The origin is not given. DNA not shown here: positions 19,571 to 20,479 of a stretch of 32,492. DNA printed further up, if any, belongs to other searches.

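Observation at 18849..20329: AT-rich two-gene cassette between pcnB and pepA: beta-class DPPY methyltransferase plus a single-domain MutH/Sau3AI-family endonuclease (putative GATC R-M system with a nickase-sized nuclease)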

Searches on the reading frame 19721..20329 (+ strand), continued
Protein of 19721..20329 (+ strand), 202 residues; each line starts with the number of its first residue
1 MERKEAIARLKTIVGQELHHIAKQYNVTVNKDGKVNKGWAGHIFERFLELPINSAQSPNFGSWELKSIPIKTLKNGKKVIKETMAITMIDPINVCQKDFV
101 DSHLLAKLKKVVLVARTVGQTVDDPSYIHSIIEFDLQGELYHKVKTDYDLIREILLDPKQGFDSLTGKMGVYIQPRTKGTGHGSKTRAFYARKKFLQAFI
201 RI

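Call 31: predict_structure(alignment_id=A1)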
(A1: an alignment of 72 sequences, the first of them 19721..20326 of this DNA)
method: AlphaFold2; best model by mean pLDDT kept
length: 202 residues; sequences in the alignment: 72
mean_pLDDT: 86.5   pTM: 0.81
mean pLDDT of the five models: 86.5, 78.4, 76.5, 76.3, 76.2
residues with pLDDT >= 90: 107; 70-90: 76; 50-70: 9; < 50: 10
segments of 3 or more residues with pLDDT < 50: 54-59, 180-183
pLDDT, mean of each block of 10 residues (from residue 1): 92 96 94 88 90 50 83 89 83 91 90 91 92 90 97 94 89 78 64 90 76
secondary structure, 60 per line:
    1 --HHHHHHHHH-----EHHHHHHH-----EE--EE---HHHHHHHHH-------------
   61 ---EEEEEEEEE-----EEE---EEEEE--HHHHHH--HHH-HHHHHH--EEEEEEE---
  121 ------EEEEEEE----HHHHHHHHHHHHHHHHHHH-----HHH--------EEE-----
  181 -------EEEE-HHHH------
elements in order: H3-11 H18-24 H39-47 E64-72 E78-80 E84-88 H91-96 H103-108 E111-117 E127-133 H138-156 E173-175 E188-191 H193-196

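Call 34: fold_search(model_id=the predicted structure, library=pdb)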
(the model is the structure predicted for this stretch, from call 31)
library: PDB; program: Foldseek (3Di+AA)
matches with E <= 10: 90; with E <= 0.001: 11
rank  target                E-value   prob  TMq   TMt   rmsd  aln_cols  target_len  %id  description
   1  2aor_B                4.4e-12  1.00  0.80  0.73   3.1       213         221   22  Crystal structure of MutH-hemimethylated DNA complex (released 2005-10-11)
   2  2aoq_A                6.4e-12  1.00  0.77  0.71   4.7       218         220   23  Crystal structure of MutH-unmethylated DNA complex (released 2005-10-11)
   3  4pxg_B                4.7e-11  1.00  0.73  0.34   3.3       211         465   21  Crystal Structure of TypeII restriction Enzyme Sau3AI (released 2015-03-25)
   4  4pxg_A                6.4e-11  1.00  0.73  0.34   3.4       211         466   21  Crystal Structure of TypeII restriction Enzyme Sau3AI (released 2015-03-25)
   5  2azo_B                1.6e-09  1.00  0.81  0.72   3.0       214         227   20  DNA MISMATCH REPAIR PROTEIN MUTH FROM E. COLI (released 1998-05-20)
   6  1azo                  1.1e-08  1.00  0.70  0.67   5.5       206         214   19  DNA MISMATCH REPAIR PROTEIN MUTH FROM E. COLI (released 1998-05-20)
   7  2azo_A                2.1e-08  1.00  0.70  0.66   5.3       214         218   21  DNA MISMATCH REPAIR PROTEIN MUTH FROM E. COLI (released 1998-05-20)
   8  7xm0_B                3.4e-06  1.00  0.62  0.51   8.0       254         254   12  Crystal structure of Sau3AI-C and DNA substrate complex (released 2023-04-26)
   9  2reu                  3.9e-06  1.00  0.64  0.56   6.5       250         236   11  Crystal Structure of the C-terminal of Sau3AI fragment (released 2008-09-30)
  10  7xm0_C                6.4e-06  1.00  0.65  0.54   6.9       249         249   14  Crystal structure of Sau3AI-C and DNA substrate complex (released 2023-04-26)
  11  7xm0_A                1.8e-05  1.00  0.62  0.50   8.1       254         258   12  Crystal structure of Sau3AI-C and DNA substrate complex (released 2023-04-26)
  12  2oaa_A                8.1e-03  0.77  0.38  0.33  11.9       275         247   14  Restriction endonuclease MvaI-cognate DNA substrate complex (released 2007-02-20)
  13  2oaa_B                3.2e-02  0.57  0.37  0.31  12.6       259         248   14  Restriction endonuclease MvaI-cognate DNA substrate complex (released 2007-02-20)
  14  2odi_A                3.6e-02  0.66  0.42  0.36  11.2       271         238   13  Restriction Endonuclease BCNI-Cognate DNA Substrate Complex (released 2007-03-20)
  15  1ox5_B                3.4e-01  0.05  0.12  0.06  15.8       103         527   17  TOWARDS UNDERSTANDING THE MECHANISM OF THE COMPLEX CYCLIZATION REACTION CATALYZED BY IMIDAZOLE GLYCEROPHOSPHATE SYNTHA (released 2003-06-17)
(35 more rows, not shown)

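Call 37: search_dna_similar(query=window:19721-20326:+, collection=plasmids, mode=protein, max_rows=30)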
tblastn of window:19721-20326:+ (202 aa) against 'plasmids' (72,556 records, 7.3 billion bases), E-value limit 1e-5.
No match.

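Call 41: search_dna_similar(query=window:19721-20326:+, collection=phages, mode=protein, max_rows=20, max_evalue=0.001)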
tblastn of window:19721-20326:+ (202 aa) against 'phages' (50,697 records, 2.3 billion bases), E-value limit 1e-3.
Records with a match: 1; places in all: 1; records where one place covers at least 80% of the query: 1.
Best place of each record, by identity: <60% 1.
By first word of the organism name: uncultured 1.
By host as written in the record: - 1.
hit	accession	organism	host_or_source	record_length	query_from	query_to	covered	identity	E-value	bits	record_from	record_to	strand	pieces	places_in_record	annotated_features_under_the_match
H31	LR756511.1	uncultured phage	metagenomic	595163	1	197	98%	41.0%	2e-30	122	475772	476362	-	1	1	record has no annotation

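Call 50: search_protein_representatives(alignment_id=A1)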
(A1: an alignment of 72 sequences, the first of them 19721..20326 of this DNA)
Query: 72 sequences, 202 profile positions. Proteins with E-value up to 0.001 (for the whole library): 863; up to 1e-10: 326; up to 1e-30: 87. The best 150 are listed.
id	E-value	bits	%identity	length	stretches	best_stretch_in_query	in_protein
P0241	1.5e-88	312.0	-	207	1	1-201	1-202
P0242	3.6e-76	271.5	-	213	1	1-199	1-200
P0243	5.6e-74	264.4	-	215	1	1-200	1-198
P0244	1.3e-70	253.3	-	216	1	1-200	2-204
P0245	1.8e-70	252.9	-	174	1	1-173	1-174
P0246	1.1e-69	250.3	-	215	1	2-202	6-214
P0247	1.7e-69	249.7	-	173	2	99-202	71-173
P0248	2.3e-69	249.3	-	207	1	2-202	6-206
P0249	4.4e-69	248.4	-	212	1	1-201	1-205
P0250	5.6e-68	244.8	-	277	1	1-197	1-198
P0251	9.9e-68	244.0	-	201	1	1-202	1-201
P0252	3.4e-67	242.2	-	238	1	1-200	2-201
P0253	5.0e-64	231.9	-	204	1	1-155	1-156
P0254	2.8e-60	219.6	-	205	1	1-199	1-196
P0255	1.5e-59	217.3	-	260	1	2-199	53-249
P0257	4.9e-58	212.3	-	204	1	1-201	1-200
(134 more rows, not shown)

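Call 55: find_homologous_proteins(query=P0257)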
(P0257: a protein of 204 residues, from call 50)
Query P0257 (204 aa): 1288 proteins with E <= 0.001 among 1843 candidates; the best 120 are listed.
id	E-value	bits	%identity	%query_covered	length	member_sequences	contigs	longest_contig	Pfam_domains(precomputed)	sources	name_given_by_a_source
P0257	5.9e-128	442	100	100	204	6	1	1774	PF02976.22,PF15515.13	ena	-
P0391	2.9e-55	205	50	99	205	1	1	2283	PF02976.22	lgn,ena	-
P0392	4.3e-55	204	54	97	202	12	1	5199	PF02976.22,PF15515.13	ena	-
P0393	6.4e-55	204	51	99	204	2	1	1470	PF02976.22,PF15515.13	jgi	-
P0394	2.0e-54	202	49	100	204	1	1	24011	PF02976.22,PF15515.13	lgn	-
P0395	3.1e-54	201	50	99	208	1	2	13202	PF02976.22,PF15515.13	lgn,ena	-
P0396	4.9e-54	201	50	99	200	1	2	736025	PF02976.22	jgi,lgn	jgi:DNA mismatch repair protein MutH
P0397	8.1e-54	200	50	99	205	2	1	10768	PF02976.22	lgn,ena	-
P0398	1.6e-53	199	48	99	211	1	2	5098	PF02976.22,PF15515.13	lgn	-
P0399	1.9e-53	199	50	99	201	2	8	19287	PF02976.22,PF15515.13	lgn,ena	-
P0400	2.8e-53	198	49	99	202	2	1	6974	PF02976.22,PF15515.13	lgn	-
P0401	3.3e-53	198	49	99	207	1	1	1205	PF02976.22,PF15515.13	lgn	-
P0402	4.5e-53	198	49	99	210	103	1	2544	PF02976.22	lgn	-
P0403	4.6e-53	198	48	99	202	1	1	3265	PF02976.22,PF15515.13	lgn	-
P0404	6.8e-53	197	49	99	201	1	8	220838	PF02976.22,PF15515.13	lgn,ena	-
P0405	6.9e-53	197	49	100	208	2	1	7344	PF02976.22,PF15515.13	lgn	-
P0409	1.1e-52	196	50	100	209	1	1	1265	PF02976.22,PF15515.13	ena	-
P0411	1.7e-52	196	48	99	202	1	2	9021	PF02976.22,PF15515.13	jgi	-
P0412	2.0e-52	195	49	99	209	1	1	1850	PF02976.22,PF15515.13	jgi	jgi:DNA mismatch repair protein MutH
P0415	2.5e-52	195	49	99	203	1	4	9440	PF02976.22,PF15515.13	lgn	-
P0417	2.8e-52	195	47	100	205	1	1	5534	PF02976.22,PF15515.13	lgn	-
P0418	3.0e-52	195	47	100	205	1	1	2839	PF02976.22,PF15515.13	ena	-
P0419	3.3e-52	195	48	100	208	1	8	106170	PF02976.22,PF15515.13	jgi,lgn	jgi:DNA mismatch repair protein MutH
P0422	3.7e-52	195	47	100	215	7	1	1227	PF02976.22,PF15515.13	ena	-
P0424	5.2e-52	194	48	99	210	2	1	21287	PF02976.22,PF15515.13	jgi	jgi:DNA mismatch repair protein MutH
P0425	5.3e-52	194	48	99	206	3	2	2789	PF02976.22,PF15515.13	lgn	-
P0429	7.7e-52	194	49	99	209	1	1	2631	PF02976.22,PF15515.13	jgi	-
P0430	9.8e-52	193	48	99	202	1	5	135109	PF02976.22,PF15515.13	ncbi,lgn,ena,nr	ncbi:MAG: MvaI/BcnI family restriction endonuclease [Deltaproteobacteria bacterium]|nr:MvaI/BcnI fam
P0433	1.3e-51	193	51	98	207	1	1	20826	PF02976.22,PF15515.13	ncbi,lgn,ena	-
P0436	1.8e-51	192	48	99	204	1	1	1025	PF02976.22,PF15515.13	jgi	jgi:DNA mismatch repair protein MutH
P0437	1.9e-51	192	49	99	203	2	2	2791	PF02976.22,PF15515.13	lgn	-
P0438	1.9e-51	192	47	100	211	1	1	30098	PF02976.22,PF15515.13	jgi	jgi:DNA mismatch repair protein MutH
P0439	2.0e-51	192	49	99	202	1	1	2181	PF02976.22,PF15515.13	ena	-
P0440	2.0e-51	192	49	99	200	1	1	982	PF02976.22,PF15515.13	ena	-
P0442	2.2e-51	192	47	99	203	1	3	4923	PF02976.22,PF15515.13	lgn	-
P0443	2.4e-51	192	49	99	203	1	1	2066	PF02976.22,PF15515.13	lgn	-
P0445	2.8e-51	192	49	99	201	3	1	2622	PF02976.22,PF15515.13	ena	-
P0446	3.3e-51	191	47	99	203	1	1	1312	PF02976.22,PF15515.13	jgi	jgi:DNA mismatch repair protein MutH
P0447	3.9e-51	191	48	100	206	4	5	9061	PF02976.22,PF15515.13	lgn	-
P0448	4.0e-51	191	46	100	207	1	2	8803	PF02976.22,PF15515.13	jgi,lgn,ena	-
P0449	4.1e-51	191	48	99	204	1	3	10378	PF02976.22,PF15515.13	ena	-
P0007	8.2e-51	190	47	99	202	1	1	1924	PF02976.22,PF15515.13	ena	-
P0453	8.7e-51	190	49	99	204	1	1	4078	PF02976.22,PF15515.13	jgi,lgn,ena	-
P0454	9.8e-51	190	49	99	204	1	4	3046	PF02976.22,PF15515.13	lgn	-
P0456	1.3e-50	190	47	99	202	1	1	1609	PF02976.22,PF15515.13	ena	-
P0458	1.3e-50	190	48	96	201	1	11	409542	PF02976.22,PF15515.13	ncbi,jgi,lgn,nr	ncbi:MAG: mismatch repair protein MutH [Desulfonauticus sp.]|jgi:DNA mismatch repair protein MutH|nr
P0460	1.4e-50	189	48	99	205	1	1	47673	PF02976.22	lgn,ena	-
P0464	1.7e-50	189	47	99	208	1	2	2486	PF02976.22,PF15515.13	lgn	-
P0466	1.9e-50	189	46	100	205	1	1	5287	PF02976.22,PF15515.13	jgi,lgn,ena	-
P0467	2.0e-50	189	49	99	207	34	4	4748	PF02976.22,PF15515.13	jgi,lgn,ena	jgi:DNA mismatch repair protein MutH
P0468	2.2e-50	189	47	100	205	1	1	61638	PF02976.22,PF15515.13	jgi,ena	-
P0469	2.3e-50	189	48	99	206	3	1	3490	PF02976.22,PF15515.13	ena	-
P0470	2.5e-50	189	47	99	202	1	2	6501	PF02976.22,PF15515.13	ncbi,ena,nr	ncbi:hypothetical protein J7L67_01015 [bacterium]|nr:hypothetical protein [bacterium]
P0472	2.8e-50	188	46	100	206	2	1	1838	PF02976.22,PF15515.13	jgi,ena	-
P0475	3.4e-50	188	47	99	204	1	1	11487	PF02976.22,PF15515.13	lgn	-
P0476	3.6e-50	188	48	94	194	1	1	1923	PF02976.22,PF15515.13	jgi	-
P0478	3.7e-50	188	46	99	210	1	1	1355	PF02976.22,PF15515.13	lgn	-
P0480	4.1e-50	188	45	100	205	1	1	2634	PF02976.22,PF15515.13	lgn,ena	-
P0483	4.2e-50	188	48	99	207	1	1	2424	PF02976.22,PF15515.13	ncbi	-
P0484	4.7e-50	188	47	98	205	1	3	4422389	PF02976.22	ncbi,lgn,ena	-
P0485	6.0e-50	187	47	99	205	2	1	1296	PF02976.22,PF15515.13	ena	-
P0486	6.1e-50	187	47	100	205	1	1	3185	PF02976.22,PF15515.13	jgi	-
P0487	6.2e-50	187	45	100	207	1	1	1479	PF02976.22,PF15515.13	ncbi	-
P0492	7.3e-50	187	47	100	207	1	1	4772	PF02976.22,PF15515.13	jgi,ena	-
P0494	7.7e-50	187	48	100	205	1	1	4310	PF02976.22,PF15515.13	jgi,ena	-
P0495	8.0e-50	187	46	99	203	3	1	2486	PF02976.22,PF15515.13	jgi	-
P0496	8.7e-50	187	48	96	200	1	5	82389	PF02976.22,PF15515.13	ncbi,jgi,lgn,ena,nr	ncbi:MAG: hypothetical protein B5M56_01950 [Desulfococcus sp. 4484_241]|nr:MAG: hypothetical protein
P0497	8.7e-50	187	48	96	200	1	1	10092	PF02976.22,PF15515.13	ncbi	-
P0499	9.7e-50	187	45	100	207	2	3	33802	PF02976.22,PF15515.13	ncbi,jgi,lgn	jgi:DNA mismatch repair protein MutH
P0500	9.7e-50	187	47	99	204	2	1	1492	PF02976.22,PF15515.13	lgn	-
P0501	1.0e-49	187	47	99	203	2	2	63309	PF02976.22,PF15515.13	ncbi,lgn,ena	-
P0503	1.1e-49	187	46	99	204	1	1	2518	PF02976.22,PF15515.13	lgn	-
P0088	1.1e-49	187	48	99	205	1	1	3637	PF02976.22,PF15515.13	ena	-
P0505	1.1e-49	186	47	100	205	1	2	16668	PF02976.22,PF15515.13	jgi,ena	-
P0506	1.2e-49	186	48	96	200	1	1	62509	PF02976.22,PF15515.13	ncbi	-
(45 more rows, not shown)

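Call 57: find_encoding_contigs(protein=P0404, flank=4000, max_places=2)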
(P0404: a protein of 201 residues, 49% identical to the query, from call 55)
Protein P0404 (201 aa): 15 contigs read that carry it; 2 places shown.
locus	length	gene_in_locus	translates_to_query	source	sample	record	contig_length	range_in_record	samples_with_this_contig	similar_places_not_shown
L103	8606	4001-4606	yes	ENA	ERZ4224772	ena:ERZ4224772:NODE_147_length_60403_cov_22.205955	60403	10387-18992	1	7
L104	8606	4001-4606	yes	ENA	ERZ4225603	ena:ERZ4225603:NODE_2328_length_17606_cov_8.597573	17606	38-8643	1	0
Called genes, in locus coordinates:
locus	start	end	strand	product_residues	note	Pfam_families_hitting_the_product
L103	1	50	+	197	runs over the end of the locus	PF27024:Phage_T7_kinase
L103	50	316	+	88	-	-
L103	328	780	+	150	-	PF01583:APS_kinase, PF03266:NTPase_1 (weak), PF08433:KTI12, PF13173:AAA_14 (weak), PF13191:AAA_16 (weak), PF13401:AAA_22 (weak), PF20720:nSTAND3 (weak), PF13238:AAA_18, +2 more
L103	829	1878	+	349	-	PF02086:MethyltransfD12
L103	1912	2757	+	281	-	-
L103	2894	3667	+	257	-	PF02086:MethyltransfD12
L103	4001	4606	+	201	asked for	PF15515:MvaI_BcnI (weak), PF02976:MutH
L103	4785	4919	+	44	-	-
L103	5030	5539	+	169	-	PF10544:T5orf172, PF13455:MUG113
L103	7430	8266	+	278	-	-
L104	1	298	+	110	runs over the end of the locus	?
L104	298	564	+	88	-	-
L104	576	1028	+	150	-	PF01583:APS_kinase, PF03266:NTPase_1 (weak), PF08433:KTI12, PF13173:AAA_14 (weak), PF13191:AAA_16 (weak), PF13401:AAA_22 (weak), PF20720:nSTAND3 (weak), PF13238:AAA_18, +2 more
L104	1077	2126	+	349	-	PF02086:MethyltransfD12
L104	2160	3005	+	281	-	-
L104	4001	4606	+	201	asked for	PF15515:MvaI_BcnI (weak), PF02976:MutH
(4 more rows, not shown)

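Call 58: find_encoding_contigs(protein=P0460, flank=4000, max_places=2)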
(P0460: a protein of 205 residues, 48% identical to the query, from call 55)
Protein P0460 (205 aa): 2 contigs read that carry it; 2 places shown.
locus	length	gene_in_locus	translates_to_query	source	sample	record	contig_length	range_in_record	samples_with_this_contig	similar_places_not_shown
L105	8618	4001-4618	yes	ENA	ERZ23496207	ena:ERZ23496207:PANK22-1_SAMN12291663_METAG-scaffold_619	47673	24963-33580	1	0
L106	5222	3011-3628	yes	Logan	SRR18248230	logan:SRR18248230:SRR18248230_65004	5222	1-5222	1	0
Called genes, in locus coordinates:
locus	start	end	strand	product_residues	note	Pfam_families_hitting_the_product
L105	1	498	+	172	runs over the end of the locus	PF01796:OB_ChsH2_C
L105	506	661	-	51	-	-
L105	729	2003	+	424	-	PF00355:Rieske, PF19301:LigXa_C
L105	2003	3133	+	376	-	-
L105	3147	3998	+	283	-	PF01555:N6_N4_Mtase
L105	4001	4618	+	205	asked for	PF02976:MutH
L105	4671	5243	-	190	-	PF13274:SocA_Panacea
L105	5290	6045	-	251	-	PF03328:HpcH_HpaI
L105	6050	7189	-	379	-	PF22691:Thiolase_C_1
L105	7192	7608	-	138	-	PF12172:zf-ChsH2, PF01796:OB_ChsH2_C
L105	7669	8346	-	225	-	PF01325:Fe_dep_repress, PF13545:HTH_Crp_2, PF02742:Fe_dep_repr_C, PF04023:FeoA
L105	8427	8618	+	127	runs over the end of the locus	-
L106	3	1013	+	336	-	?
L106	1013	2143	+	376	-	-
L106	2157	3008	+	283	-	PF01555:N6_N4_Mtase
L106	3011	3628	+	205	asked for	PF02976:MutH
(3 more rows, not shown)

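Call 59: find_encoding_contigs(protein=P0484, flank=4000, max_places=2)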
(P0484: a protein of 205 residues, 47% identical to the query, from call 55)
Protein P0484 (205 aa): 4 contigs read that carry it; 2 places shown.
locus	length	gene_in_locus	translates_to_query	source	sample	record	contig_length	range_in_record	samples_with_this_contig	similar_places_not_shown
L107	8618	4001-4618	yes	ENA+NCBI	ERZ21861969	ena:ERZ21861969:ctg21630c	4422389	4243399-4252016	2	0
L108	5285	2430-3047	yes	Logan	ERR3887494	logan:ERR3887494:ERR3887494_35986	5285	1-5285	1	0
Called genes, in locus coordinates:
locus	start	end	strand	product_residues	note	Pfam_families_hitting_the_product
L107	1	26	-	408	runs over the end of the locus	PF00364:Biotin_lipoyl, PF02817:E3_binding, PF00198:2-oxoacid_dh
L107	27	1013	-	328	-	PF02779:Transket_pyr, PF02780:Transketolase_C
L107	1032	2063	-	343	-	PF00676:E1_dh, PF02775:TPP_enzyme_C (faint)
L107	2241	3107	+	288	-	PF02086:MethyltransfD12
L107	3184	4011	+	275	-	PF01555:N6_N4_Mtase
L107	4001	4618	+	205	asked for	PF02976:MutH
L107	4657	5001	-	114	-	-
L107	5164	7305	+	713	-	PF13089:PP_kinase_N, PF02503:PP_kinase, PF17941:PP_kinase_C_1, PF13091:PLDc_2 (weak), PF13090:PP_kinase_C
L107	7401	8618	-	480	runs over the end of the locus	PF13598:DUF4139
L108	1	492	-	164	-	?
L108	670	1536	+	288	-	PF02086:MethyltransfD12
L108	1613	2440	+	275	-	PF01555:N6_N4_Mtase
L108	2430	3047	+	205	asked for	PF02976:MutH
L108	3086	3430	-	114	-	-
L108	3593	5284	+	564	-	?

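Call 70: search_protein_families(library=pfam, proteins=[L012:5744-5998:+, L107:2241-3107:+, L107:3184-4011:+, L103:2894-3667:+, L105:3147-3998:+], max_evalue=0.01)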
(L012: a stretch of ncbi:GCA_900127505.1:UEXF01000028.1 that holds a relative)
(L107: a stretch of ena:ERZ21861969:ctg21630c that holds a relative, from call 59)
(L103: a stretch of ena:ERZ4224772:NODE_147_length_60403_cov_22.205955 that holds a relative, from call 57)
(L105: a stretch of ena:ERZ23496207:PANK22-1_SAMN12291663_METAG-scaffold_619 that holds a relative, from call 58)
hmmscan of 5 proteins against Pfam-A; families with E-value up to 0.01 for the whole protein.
L012:5744-5998:+ (84 aa): 1 family
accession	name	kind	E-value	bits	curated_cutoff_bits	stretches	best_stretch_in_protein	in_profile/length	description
PF00839.22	Cys_rich_FGFR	-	0.0026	18.2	22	1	14-44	9-39/58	Cysteine rich repeat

L107:2241-3107:+ (288 aa): 1 family
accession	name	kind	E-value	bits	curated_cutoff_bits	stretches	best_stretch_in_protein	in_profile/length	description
PF02086.21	MethyltransfD12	-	5.8e-66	223.2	22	1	27-268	1-251/253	D12 class N6 adenine-specific DNA methyltransferase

L107:3184-4011:+ (275 aa): 9 families
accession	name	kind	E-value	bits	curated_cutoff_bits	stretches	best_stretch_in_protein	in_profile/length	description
PF01555.25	N6_N4_Mtase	-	1.6e-59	202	26.7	1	30-250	1-217/221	DNA methylase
PF03602.21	Cons_hypoth95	-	4.3e-05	23.7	24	0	216-249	43-77/182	Conserved hypothetical protein 95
PF13649.12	Methyltransf_25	-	0.00015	22.8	27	0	218-252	1-37/97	Methyltransferase domain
PF01170.24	UPF0020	-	0.00019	21.6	22.3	0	213-240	27-54/197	RMKL-like, methyltransferase domain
PF02086.21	MethyltransfD12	-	0.00021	21.5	22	0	203-247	8-53/253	D12 class N6 adenine-specific DNA methyltransferase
PF08241.18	Methyltransf_11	-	0.00049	21.1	21.2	0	67-93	69-95/95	Methyltransferase domain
PF13847.12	Methyltransf_31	-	0.00052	20.2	27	0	215-250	4-42/145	Methyltransferase domain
PF08242.18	Methyltransf_12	-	0.0052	17.9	30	0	223-251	5-34/98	Methyltransferase domain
PF09445.16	Methyltransf_15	-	0.0093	16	22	0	217-249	3-35/165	RNA cap guanine-N2 methyltransferase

L103:2894-3667:+ (257 aa): 1 family
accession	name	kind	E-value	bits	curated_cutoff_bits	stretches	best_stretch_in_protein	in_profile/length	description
PF02086.21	MethyltransfD12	-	2.2e-61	208.2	22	1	8-247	1-251/253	D12 class N6 adenine-specific DNA methyltransferase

L105:3147-3998:+ (283 aa): 2 families
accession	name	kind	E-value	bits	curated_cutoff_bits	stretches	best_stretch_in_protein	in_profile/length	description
PF01555.25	N6_N4_Mtase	-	2e-58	198.4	26.7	1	44-264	1-217/221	DNA methylase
PF02086.21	MethyltransfD12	-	0.0082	16.3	22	0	217-261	8-53/253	D12 class N6 adenine-specific DNA methyltransferase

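Call 78: find_related_loci(query=A1, collection=metagenome_contigs, flank=3500)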
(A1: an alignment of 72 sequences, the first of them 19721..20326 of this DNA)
Query A1 (202 aa) in metagenome_contigs; peptide patterns used: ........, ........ (x = any residue, [..] = any of these).
600 stretches matched a pattern (row limit reached: there are more); 574 encode a relative of the query (tblastn E <= 1e-3); the best 80 are kept; 80 distinct loci.
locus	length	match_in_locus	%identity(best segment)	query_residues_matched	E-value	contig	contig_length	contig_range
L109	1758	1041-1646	75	1-202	3e-116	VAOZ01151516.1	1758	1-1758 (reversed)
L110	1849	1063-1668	74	1-202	2e-114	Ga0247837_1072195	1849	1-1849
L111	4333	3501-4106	73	1-202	4e-108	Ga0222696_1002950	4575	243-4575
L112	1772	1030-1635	74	1-202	1e-112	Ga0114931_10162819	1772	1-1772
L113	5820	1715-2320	71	1-202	1e-105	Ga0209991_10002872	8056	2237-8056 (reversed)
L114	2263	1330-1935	74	1-202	2e-110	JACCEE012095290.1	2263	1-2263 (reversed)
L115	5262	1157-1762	73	1-202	1e-104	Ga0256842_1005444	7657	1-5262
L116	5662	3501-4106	71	1-202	1e-103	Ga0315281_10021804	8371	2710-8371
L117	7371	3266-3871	71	1-202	6e-104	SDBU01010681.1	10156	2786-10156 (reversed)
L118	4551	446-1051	70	1-202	1e-103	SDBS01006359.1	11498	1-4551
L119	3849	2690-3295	73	1-202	3e-104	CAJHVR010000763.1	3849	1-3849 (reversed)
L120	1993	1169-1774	72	1-202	9e-109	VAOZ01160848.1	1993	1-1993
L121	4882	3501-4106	69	1-202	7e-103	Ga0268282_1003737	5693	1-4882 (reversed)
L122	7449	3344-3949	69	1-202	7e-103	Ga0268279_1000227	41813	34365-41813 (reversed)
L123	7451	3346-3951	69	1-202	7e-103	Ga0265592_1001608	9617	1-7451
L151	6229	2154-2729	72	1-192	8e-99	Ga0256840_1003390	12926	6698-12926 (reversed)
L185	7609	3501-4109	63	1-202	9e-88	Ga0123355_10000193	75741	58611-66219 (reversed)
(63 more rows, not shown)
